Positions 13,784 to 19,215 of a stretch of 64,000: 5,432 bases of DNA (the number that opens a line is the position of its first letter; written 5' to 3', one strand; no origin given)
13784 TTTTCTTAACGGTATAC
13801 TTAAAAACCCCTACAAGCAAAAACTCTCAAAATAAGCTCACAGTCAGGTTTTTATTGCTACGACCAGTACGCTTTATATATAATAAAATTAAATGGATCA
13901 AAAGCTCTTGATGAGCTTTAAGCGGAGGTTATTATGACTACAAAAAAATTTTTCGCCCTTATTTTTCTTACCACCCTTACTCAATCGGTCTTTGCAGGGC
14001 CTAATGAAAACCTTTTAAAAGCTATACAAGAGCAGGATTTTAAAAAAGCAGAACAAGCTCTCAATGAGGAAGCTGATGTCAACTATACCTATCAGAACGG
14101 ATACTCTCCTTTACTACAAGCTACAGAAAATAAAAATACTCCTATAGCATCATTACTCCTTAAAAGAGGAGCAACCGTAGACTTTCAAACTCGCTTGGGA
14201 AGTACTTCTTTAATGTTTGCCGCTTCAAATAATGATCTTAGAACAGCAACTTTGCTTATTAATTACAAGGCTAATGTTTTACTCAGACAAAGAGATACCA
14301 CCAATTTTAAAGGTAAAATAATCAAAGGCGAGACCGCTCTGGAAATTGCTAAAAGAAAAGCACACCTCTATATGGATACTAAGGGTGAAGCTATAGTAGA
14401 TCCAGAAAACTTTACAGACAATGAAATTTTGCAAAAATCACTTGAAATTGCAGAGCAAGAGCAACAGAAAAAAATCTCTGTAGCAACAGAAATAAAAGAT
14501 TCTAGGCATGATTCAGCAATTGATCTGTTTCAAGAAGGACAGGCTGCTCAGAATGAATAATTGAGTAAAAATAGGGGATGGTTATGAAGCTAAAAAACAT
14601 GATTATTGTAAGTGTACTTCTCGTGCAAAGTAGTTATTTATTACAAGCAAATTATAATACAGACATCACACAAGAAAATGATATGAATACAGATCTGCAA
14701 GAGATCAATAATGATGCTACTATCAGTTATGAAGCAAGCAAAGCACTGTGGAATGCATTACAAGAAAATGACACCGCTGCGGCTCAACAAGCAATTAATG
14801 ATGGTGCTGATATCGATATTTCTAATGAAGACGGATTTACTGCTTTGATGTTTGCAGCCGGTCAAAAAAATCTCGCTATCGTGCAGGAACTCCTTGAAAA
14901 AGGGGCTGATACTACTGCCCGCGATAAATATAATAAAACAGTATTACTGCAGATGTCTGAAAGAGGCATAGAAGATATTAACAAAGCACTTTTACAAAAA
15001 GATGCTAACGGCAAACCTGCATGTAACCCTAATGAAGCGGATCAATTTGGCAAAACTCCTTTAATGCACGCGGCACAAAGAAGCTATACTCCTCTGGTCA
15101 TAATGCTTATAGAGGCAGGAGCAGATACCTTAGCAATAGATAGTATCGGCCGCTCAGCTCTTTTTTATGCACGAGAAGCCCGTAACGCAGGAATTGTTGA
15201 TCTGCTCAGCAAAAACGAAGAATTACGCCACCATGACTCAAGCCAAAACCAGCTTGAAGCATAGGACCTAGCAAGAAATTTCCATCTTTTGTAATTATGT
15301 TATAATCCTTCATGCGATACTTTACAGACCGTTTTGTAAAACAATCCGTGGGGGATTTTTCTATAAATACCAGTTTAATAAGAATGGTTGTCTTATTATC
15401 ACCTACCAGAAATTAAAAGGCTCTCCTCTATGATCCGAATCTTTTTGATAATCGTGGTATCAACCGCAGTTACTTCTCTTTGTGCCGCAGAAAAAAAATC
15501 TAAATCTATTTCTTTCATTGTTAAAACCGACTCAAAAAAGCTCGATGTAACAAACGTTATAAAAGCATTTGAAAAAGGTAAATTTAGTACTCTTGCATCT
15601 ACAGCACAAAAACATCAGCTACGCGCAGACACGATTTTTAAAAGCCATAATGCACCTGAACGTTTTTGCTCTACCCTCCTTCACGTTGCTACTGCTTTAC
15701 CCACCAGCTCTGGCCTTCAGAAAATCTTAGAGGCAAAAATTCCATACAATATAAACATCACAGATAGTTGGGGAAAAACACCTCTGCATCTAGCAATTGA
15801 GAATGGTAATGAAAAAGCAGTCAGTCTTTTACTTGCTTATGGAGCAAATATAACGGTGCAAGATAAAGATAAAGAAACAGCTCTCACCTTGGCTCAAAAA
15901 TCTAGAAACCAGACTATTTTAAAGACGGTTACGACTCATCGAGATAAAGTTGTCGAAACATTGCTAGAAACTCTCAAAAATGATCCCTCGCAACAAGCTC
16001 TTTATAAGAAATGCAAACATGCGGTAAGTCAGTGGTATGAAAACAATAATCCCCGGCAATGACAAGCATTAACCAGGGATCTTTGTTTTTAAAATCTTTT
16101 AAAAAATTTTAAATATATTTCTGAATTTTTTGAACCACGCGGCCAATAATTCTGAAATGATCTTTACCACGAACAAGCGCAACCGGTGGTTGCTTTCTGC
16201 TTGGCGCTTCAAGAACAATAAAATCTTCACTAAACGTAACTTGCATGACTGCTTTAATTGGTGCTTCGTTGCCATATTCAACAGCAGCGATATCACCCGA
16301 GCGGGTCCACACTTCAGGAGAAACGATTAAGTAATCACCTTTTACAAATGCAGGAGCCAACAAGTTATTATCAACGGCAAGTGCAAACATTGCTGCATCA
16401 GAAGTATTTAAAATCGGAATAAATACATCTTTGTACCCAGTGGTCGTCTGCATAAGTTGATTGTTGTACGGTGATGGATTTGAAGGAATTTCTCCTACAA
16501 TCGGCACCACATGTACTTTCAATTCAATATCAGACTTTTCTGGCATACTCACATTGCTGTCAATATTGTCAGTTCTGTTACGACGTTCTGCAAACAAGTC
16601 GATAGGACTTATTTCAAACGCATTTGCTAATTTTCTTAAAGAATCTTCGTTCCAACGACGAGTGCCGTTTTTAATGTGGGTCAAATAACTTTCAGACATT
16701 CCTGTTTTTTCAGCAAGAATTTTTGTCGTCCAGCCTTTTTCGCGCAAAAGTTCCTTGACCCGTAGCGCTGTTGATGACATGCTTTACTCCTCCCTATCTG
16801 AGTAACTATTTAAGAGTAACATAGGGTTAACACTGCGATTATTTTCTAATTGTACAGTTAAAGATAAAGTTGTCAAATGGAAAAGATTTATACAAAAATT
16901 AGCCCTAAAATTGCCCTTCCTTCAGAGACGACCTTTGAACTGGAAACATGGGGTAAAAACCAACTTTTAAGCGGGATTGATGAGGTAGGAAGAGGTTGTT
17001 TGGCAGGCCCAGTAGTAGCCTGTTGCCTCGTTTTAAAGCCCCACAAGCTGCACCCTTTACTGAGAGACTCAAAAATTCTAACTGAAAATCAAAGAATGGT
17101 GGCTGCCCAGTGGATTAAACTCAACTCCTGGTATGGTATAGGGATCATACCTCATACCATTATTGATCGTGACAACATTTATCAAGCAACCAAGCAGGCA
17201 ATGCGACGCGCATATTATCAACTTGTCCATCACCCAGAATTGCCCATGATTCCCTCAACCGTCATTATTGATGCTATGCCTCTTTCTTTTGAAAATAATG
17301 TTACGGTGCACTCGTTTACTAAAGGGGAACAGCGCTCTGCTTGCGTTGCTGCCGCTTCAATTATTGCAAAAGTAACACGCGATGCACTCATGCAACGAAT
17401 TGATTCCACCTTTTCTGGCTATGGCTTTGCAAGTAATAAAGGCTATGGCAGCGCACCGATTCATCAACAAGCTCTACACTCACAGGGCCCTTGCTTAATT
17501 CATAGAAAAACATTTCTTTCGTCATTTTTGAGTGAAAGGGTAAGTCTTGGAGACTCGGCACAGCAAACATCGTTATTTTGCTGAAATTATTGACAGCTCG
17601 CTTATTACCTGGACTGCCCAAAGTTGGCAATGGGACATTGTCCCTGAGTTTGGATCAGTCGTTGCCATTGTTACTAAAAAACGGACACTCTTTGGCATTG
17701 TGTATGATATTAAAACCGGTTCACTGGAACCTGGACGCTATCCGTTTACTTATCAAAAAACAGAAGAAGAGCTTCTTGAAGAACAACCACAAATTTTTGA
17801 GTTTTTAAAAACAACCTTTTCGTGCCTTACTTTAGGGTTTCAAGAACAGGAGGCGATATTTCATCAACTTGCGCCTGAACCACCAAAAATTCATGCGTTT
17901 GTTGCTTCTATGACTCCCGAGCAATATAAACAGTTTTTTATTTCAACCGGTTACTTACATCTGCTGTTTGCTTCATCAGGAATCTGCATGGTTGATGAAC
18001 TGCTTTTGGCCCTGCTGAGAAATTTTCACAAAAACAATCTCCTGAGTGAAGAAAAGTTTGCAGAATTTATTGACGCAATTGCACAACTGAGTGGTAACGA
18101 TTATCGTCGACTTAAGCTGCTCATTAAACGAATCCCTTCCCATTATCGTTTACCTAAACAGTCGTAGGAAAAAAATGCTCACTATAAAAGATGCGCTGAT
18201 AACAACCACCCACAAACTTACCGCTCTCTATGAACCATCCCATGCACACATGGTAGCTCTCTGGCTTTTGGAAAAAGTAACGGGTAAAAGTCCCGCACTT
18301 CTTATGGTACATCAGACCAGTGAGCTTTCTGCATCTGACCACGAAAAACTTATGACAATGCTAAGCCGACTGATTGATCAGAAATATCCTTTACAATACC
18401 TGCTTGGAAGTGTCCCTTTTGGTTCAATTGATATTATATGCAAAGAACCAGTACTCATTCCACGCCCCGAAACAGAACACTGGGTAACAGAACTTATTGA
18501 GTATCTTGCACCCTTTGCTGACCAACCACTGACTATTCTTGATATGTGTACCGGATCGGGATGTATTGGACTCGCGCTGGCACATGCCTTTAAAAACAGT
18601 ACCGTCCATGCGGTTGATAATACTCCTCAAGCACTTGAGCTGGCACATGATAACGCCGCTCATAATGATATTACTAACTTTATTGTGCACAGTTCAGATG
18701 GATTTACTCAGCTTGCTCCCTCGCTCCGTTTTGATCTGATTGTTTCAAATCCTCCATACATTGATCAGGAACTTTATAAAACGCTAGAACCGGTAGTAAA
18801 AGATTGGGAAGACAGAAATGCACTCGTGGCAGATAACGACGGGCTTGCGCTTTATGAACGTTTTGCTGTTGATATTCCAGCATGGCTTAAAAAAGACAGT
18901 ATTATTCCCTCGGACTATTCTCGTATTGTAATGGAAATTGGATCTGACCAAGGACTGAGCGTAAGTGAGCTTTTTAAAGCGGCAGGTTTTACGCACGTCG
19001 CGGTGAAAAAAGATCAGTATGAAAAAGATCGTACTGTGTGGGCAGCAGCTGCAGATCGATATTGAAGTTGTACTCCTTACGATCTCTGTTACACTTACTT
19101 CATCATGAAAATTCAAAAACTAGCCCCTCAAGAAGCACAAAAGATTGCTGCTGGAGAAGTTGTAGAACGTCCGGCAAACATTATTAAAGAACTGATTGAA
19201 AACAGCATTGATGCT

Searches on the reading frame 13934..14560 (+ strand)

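Call 91: search_protein_families(library=pfam, proteins=[window:13934-14560:+], max_evalue=0.0001)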
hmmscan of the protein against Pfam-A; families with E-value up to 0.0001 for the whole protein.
window:13934-14560:+ (208 aa): 4 families
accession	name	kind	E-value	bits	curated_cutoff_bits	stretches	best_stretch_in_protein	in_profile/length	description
PF12796.13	Ank_2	-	1.6e-11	45.1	27.3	1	28-116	2-87/90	Ankyrin repeats (3 copies)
PF00023.36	Ank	-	1.1e-09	38.5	21.1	0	55-86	1-32/33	Ankyrin repeat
PF13606.12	Ank_3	-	8e-07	29.3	22.3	0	55-83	1-29/30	Ankyrin repeat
PF13857.12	Ank_5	-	1e-05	26.2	27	0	75-120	1-47/56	Ankyrin repeats (many copies)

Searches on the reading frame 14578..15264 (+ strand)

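Call 91: search_protein_families(library=pfam, proteins=[window:14578-15264:+], max_evalue=0.0001)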
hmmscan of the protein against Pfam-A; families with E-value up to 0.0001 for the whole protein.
window:14578-15264:+ (228 aa): 5 families
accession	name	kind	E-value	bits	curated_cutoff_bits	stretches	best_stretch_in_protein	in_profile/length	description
PF12796.13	Ank_2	-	7.3e-29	100.6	27.3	3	58-144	2-85/90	Ankyrin repeats (3 copies)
PF00023.36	Ank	-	3.2e-17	62.1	21.1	1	85-117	1-33/33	Ankyrin repeat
PF13857.12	Ank_5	-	4.5e-17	62.4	27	2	76-123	5-53/56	Ankyrin repeats (many copies)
PF13606.12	Ank_3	-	1.8e-13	49.6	22.3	0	85-111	1-27/30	Ankyrin repeat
PF13637.12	Ank_4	-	5.2e-12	46.1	22.7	0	58-103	2-47/50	Ankyrin repeats (many copies)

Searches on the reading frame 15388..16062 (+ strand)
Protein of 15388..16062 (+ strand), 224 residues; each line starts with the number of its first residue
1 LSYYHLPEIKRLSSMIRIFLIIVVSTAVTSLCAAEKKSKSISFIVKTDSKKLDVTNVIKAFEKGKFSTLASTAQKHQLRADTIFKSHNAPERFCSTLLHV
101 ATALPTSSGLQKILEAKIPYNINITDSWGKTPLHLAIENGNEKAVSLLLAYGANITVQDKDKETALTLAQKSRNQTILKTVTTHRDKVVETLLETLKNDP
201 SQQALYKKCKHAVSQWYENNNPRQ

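Call 92: search_protein_families(library=pfam, proteins=[window:15388-16062:+], max_evalue=0.0001)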
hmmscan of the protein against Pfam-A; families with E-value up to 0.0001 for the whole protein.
window:15388-16062:+ (224 aa): 5 families
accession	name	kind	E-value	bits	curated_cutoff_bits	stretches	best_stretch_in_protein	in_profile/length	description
PF12796.13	Ank_2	-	3.6e-13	50.3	27.3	1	99-182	2-80/90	Ankyrin repeats (3 copies)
PF00023.36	Ank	-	1.4e-10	41.3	21.1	1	129-160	2-33/33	Ankyrin repeat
PF13637.12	Ank_4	-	1.2e-09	38.7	22.7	1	114-149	17-50/50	Ankyrin repeats (many copies)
PF13857.12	Ank_5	-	2e-09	38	27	1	114-169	2-56/56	Ankyrin repeats (many copies)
PF13606.12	Ank_3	-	2.5e-07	30.8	22.3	1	129-156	2-29/30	Ankyrin repeat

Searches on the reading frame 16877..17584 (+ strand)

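Call 92: search_protein_families(library=pfam, proteins=[window:16877-17584:+], max_evalue=0.0001)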
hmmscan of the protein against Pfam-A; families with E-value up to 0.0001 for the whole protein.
window:16877-17584:+ (235 aa): 1 family
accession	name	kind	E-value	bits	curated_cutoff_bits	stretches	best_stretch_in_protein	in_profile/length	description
PF01351.25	RNase_HII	-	1.9e-31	109.9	25.8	1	33-213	2-196/199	Ribonuclease HII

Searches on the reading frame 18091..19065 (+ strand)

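Call 92: search_protein_families(library=pfam, proteins=[window:18091-19065:+], max_evalue=0.0001)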
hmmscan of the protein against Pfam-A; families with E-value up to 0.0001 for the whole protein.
window:18091-19065:+ (324 aa): 10 families
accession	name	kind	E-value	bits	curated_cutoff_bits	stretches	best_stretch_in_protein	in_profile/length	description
PF05175.20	MTS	-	6.3e-14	52.4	23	1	148-227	34-112/170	Methyltransferase small domain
PF13847.12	Methyltransf_31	-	2e-09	37.7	27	1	147-220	5-81/145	Methyltransferase domain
PF17827.6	PrmC_N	-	2.7e-09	37.9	23.4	1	35-106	2-71/71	PrmC N-terminal domain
PF06325.19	PrmA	-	4.2e-09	36.7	22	1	136-220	152-233/296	Ribosomal protein L11 methyltransferase (PrmA)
PF13649.12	Methyltransf_25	-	1.6e-08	35.5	27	1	149-220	1-71/97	Methyltransferase domain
PF03602.21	Cons_hypoth95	-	4.2e-07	30.2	24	1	134-244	31-146/182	Conserved hypothetical protein 95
PF02475.24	TRM5-TYW2_MTfase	-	2.2e-06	28.2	28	1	147-233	38-124/164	TRM5/TYW2 methyltransferase domain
PF01170.24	UPF0020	-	9.4e-06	25.9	22.3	1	169-223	76-131/197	RMKL-like, methyltransferase domain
PF01135.25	PCMT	-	1.7e-05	25.1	20.3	1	130-218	60-147/210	Protein-L-isoaspartate(D-aspartate) O-methyltransferase (PCMT)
PF13489.12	Methyltransf_23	-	7.6e-05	22.9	27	0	133-220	10-88/164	Methyltransferase domain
